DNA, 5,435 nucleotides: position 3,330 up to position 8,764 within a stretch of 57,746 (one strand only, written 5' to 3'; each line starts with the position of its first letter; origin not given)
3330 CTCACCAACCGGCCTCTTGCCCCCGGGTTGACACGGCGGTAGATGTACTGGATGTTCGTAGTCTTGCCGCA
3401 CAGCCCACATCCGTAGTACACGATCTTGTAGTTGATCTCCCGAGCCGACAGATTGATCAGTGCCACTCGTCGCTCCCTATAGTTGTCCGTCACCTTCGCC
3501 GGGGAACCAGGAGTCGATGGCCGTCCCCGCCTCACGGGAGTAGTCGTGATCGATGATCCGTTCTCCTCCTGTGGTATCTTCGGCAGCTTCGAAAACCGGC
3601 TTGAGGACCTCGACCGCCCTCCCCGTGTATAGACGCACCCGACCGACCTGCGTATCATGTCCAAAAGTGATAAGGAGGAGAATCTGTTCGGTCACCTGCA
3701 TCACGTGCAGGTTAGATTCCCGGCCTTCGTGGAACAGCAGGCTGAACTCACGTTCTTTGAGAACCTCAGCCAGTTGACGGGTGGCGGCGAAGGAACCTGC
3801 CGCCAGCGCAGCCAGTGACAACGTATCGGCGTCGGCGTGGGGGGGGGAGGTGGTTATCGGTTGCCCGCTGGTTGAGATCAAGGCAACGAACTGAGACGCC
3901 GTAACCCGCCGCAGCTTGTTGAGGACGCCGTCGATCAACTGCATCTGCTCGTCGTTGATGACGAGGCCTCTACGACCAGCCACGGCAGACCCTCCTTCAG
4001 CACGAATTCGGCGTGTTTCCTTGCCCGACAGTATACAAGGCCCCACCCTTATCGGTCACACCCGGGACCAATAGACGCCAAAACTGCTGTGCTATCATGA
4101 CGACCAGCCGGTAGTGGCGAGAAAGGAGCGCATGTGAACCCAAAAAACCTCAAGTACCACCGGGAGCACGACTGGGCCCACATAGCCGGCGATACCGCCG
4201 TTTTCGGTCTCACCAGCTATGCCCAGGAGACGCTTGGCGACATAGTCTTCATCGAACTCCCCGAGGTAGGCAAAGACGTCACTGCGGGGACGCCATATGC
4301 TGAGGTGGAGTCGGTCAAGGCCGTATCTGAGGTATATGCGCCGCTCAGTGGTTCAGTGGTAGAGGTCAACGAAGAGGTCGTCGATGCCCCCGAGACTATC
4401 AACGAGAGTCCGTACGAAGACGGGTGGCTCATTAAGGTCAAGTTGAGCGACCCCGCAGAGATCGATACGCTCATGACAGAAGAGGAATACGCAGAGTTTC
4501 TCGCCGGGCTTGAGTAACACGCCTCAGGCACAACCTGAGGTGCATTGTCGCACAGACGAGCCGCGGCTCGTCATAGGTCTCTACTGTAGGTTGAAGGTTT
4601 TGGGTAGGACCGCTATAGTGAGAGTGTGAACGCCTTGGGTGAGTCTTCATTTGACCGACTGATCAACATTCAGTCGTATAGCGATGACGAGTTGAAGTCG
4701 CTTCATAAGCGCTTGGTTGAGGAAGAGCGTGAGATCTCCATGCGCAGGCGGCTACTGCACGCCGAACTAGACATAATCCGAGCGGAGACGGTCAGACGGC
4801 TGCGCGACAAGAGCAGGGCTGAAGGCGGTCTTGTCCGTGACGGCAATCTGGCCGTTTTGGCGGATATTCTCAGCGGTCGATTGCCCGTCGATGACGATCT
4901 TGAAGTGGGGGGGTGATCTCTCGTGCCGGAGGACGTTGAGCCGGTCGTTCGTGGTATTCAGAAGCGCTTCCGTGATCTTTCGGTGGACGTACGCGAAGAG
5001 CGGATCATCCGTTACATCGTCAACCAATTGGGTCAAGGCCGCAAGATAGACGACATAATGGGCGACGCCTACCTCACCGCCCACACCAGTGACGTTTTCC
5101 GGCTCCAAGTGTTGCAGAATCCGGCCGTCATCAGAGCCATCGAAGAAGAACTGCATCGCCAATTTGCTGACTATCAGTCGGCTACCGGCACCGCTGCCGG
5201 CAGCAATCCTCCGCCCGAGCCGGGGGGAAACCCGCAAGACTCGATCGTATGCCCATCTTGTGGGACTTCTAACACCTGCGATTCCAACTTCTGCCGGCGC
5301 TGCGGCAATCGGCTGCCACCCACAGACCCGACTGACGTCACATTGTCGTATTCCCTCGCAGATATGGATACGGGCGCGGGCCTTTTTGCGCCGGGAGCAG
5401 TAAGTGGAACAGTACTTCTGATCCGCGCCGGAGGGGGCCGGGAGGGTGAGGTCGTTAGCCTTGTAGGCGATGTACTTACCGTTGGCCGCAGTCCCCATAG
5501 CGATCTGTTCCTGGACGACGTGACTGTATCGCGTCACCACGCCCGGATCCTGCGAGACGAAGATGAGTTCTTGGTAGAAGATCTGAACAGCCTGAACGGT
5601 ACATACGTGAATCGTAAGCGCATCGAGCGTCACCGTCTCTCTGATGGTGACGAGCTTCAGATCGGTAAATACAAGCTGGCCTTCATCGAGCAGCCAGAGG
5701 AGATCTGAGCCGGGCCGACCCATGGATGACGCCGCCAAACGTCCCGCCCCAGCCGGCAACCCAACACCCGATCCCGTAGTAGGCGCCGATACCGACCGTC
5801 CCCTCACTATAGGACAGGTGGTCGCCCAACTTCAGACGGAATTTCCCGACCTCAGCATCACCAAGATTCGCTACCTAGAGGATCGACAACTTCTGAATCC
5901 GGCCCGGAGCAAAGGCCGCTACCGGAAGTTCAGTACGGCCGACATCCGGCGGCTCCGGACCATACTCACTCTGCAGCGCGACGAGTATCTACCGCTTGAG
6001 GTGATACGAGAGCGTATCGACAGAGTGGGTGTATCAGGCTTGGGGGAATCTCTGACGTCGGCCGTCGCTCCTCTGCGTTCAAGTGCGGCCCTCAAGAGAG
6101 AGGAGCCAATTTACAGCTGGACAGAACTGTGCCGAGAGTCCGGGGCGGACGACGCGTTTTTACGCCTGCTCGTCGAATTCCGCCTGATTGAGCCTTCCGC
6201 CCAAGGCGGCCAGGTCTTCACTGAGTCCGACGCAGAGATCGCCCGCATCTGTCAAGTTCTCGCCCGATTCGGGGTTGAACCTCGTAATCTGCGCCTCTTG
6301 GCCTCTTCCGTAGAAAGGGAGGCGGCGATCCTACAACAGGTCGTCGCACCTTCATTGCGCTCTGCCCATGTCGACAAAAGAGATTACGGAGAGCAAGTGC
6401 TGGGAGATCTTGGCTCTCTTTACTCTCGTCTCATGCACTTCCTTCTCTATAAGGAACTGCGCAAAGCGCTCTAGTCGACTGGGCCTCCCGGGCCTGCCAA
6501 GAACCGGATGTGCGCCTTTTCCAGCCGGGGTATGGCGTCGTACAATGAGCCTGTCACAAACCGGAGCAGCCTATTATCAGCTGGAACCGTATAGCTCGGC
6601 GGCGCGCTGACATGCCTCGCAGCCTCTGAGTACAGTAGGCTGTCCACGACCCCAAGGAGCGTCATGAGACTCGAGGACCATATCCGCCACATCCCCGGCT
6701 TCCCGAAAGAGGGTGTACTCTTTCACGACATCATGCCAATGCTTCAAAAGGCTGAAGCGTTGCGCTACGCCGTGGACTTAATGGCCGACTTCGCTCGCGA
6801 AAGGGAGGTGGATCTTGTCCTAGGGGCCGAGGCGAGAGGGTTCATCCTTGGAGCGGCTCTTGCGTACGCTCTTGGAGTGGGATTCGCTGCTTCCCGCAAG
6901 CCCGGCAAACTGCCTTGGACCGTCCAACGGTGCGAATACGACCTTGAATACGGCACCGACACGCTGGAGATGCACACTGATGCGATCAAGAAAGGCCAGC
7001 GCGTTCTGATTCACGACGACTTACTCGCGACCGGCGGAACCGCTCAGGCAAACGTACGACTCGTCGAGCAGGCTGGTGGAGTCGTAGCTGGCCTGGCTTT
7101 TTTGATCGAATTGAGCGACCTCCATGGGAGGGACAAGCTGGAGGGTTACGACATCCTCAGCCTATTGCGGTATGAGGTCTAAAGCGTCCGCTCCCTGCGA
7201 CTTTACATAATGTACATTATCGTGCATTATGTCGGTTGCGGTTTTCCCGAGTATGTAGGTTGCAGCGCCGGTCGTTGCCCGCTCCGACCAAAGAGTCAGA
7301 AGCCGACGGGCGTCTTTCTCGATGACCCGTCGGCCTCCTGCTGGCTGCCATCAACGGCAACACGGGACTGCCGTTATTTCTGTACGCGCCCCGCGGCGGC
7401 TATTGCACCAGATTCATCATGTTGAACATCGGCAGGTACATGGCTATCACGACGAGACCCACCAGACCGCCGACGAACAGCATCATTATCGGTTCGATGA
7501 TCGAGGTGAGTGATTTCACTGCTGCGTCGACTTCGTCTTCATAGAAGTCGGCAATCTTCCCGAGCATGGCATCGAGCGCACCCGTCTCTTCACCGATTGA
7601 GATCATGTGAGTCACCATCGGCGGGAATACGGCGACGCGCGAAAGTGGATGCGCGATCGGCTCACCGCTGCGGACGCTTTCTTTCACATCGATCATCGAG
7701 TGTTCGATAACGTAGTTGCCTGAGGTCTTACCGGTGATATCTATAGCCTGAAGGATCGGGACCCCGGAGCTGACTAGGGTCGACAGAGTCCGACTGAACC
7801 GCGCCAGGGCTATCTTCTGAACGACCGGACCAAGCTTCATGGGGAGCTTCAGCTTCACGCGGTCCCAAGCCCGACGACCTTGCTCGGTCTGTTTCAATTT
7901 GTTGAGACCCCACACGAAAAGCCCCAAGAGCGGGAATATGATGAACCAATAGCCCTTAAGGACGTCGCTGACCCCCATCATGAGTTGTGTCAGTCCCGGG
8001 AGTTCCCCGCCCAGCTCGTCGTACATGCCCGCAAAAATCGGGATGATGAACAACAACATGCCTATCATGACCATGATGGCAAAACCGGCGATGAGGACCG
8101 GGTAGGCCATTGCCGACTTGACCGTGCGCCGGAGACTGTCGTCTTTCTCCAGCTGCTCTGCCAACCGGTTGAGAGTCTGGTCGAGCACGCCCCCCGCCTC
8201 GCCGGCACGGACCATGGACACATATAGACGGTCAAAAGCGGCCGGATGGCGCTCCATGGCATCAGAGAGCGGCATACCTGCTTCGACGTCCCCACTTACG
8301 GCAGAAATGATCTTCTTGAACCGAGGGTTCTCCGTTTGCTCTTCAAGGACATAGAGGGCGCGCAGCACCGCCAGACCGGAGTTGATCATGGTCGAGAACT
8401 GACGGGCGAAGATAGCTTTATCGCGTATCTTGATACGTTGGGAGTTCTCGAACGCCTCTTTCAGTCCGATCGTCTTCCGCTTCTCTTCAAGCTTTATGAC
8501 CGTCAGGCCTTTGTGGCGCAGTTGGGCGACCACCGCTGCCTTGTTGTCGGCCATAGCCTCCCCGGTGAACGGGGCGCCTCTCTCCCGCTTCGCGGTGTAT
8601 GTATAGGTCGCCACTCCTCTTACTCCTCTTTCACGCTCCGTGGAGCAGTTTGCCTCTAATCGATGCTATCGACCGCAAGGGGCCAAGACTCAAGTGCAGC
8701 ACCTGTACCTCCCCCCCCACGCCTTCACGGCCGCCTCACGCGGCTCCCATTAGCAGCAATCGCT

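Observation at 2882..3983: Myxococcus-type MglB-MglA polarity module in an actinobacterial chromosome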

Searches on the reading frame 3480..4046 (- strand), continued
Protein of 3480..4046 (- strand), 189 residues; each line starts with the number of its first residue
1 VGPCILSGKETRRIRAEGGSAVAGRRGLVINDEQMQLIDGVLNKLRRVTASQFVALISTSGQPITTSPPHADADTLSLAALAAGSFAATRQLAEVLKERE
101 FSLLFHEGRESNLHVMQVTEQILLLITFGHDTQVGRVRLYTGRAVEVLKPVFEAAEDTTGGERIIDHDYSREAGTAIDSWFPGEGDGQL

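Call 32: search_solved_structures(query=A1, show_alignments=4, max_evalue=0.001)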
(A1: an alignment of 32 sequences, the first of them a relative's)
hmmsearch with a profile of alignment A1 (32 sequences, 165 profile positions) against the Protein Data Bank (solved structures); distinct sequences matched with E-value up to 0.001: 9.
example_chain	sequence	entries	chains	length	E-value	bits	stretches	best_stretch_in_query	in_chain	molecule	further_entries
6izw_B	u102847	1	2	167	1.2e-22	83.4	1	6-162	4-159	Gliding motility protein MglB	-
6h5b_B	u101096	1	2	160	2.5e-22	82.4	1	6-160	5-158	MglB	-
6hjm_A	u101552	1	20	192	3.9e-22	81.8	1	6-160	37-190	MglB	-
3t1r_A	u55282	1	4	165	4.4e-13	52.3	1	20-160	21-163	Gliding protein MglB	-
1j3w_A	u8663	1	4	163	4.8e-13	52.2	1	20-160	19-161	Giding protein-mglB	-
3t1s_A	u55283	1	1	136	1.1e-10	44.5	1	20-134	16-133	Gliding protein MglB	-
3t12_B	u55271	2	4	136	4.4e-09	39.3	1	20-134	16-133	Gliding protein MglB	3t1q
3t1x_A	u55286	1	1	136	4.8e-09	39.2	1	20-134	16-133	Gliding protein MglB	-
7f8f_A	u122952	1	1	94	3.9e-05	26.5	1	17-105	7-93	Robl_LC7 domain-containing protein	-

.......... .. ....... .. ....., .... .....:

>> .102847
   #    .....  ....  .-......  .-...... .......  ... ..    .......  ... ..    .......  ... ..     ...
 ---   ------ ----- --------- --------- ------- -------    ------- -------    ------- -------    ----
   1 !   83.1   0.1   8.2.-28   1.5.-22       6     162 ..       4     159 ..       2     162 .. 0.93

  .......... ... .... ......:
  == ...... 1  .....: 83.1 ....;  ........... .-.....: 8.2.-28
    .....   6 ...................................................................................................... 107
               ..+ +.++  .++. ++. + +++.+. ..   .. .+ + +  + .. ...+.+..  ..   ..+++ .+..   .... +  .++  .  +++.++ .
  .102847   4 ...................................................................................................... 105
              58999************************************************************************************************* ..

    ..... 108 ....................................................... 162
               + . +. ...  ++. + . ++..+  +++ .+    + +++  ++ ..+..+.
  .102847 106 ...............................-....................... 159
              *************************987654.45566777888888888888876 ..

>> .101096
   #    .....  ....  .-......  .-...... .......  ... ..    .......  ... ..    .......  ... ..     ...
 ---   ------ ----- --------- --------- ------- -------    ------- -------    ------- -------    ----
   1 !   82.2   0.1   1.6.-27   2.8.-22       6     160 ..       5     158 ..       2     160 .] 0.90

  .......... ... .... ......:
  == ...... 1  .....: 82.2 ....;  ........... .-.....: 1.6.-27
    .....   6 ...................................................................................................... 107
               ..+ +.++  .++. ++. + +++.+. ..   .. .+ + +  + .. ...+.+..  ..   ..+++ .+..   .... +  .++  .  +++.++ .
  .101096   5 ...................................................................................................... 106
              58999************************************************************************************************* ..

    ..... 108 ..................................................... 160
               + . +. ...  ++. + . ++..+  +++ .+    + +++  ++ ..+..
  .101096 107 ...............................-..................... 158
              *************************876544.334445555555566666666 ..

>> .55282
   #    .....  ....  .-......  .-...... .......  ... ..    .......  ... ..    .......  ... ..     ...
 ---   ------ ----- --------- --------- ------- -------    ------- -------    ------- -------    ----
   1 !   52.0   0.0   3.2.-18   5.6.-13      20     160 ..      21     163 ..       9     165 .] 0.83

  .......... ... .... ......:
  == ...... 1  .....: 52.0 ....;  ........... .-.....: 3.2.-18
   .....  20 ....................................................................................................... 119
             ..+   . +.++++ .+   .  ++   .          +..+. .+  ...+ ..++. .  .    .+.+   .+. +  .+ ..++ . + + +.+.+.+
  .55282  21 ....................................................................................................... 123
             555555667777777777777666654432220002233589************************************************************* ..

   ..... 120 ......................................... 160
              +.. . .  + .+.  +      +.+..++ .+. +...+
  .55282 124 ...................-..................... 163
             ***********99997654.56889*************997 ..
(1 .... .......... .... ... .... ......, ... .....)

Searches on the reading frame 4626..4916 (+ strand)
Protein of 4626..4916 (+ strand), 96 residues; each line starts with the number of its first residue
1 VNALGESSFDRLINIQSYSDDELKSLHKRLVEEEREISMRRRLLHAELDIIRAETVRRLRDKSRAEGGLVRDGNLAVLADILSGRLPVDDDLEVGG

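Call 4: search_protein_families(library=pfam, proteins=[window:4626-4916:+], max_evalue=0.01)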
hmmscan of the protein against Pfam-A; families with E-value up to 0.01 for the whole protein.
window:4626-4916:+ (96 aa): 1 family
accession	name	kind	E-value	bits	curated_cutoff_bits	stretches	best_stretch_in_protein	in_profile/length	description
PF22802.1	RsiG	-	2e-12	47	27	1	15-62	7-54/65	RsiG-like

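Call 5: search_protein_families(library=ncbifam, proteins=[window:4626-4916:+], max_evalue=0.001)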
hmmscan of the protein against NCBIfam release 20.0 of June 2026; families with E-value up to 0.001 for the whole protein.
window:4626-4916:+ (96 aa): 0 families

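Call 38: search_solved_structures(query=window:4626-4913:+, show_alignments=2, max_evalue=1)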
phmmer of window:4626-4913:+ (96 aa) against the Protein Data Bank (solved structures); distinct sequences matched with E-value up to 1: 7.
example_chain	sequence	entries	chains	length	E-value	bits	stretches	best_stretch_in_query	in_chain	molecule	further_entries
7lq2_B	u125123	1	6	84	2.5e-07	34.2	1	14-58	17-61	RR RsiG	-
7lq3_B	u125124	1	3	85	2.7e-07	34.1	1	14-58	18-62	RsiG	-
7lq4_D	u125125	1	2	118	7.1e-07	32.7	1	14-58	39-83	RsiG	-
6pfj_T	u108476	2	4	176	4.1e-05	27.1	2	21-61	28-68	AmfC protein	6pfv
4r4m_A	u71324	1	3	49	0.24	15.1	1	14-46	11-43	cGMP-dependent protein kinase 1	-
4r4l_A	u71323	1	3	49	0.31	14.7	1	14-46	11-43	cGMP-dependent protein kinase 1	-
1zxa_A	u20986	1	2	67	0.31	14.7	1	15-48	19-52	cGMP-dependent protein kinase 1, alpha isozyme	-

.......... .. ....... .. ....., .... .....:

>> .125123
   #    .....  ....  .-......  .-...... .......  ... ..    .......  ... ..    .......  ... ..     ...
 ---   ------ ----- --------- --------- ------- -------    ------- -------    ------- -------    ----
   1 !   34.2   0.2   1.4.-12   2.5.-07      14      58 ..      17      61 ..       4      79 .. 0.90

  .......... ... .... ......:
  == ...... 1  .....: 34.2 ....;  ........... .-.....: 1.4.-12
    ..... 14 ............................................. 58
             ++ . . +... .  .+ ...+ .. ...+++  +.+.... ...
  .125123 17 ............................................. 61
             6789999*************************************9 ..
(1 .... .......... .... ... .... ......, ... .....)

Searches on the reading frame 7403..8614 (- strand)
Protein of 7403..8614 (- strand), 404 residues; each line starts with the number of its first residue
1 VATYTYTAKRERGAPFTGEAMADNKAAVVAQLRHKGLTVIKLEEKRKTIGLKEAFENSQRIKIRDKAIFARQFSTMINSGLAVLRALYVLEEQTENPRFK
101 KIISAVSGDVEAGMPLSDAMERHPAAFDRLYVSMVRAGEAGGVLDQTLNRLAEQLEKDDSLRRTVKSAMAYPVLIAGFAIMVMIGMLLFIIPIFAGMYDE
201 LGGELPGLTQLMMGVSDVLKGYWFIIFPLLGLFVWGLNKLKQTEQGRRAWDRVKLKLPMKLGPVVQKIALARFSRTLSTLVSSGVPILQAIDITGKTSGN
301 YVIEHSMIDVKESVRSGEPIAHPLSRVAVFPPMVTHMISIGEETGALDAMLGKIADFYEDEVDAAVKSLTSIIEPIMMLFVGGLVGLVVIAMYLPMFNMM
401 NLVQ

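Call 4: search_protein_families(library=pfam, proteins=[window:7403-8614:-], max_evalue=0.01)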
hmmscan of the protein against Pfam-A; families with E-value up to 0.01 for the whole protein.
window:7403-8614:- (404 aa): 1 family
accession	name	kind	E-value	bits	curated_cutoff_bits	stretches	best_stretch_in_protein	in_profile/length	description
PF00482.28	T2SSF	-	4.4e-69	230.7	25.2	2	69-192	1-125/125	Type II secretion system (T2SS), protein F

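Call 5: search_protein_families(library=ncbifam, proteins=[window:7403-8614:-], max_evalue=0.001)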
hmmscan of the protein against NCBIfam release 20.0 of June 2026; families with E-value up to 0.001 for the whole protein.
window:7403-8614:- (404 aa): 6 families
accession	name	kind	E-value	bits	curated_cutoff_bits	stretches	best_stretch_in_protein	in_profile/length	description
NF052606.1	T4PiliAsmPilCMyx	equivalog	3.8e-128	427.9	700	1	2-403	20-418/419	type IV pilus assembly protein PilC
NF052607.1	T4PiliAsmPilCThrm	equivalog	3.3e-125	418.3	700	1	1-401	1-402/406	type IV pilus assembly protein PilC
TIGR02120.1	GspF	equivalog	4e-112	375.4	424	1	4-403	1-401/401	type II secretion system inner membrane protein GspF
NF007861.0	PRK10573.1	equivalog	4.7e-85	286.1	401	1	4-402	7-397/401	protein transport protein HofC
NF047826.1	T3SSXpsF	equivalog_domain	6.6e-82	275.5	650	1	1-402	1-403/405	type II secretion system protein XpsF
NF041012.2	T4P_ComGB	equivalog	1.4e-43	149.5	240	2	126-401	59-332/332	competence type IV pilus assembly protein ComGB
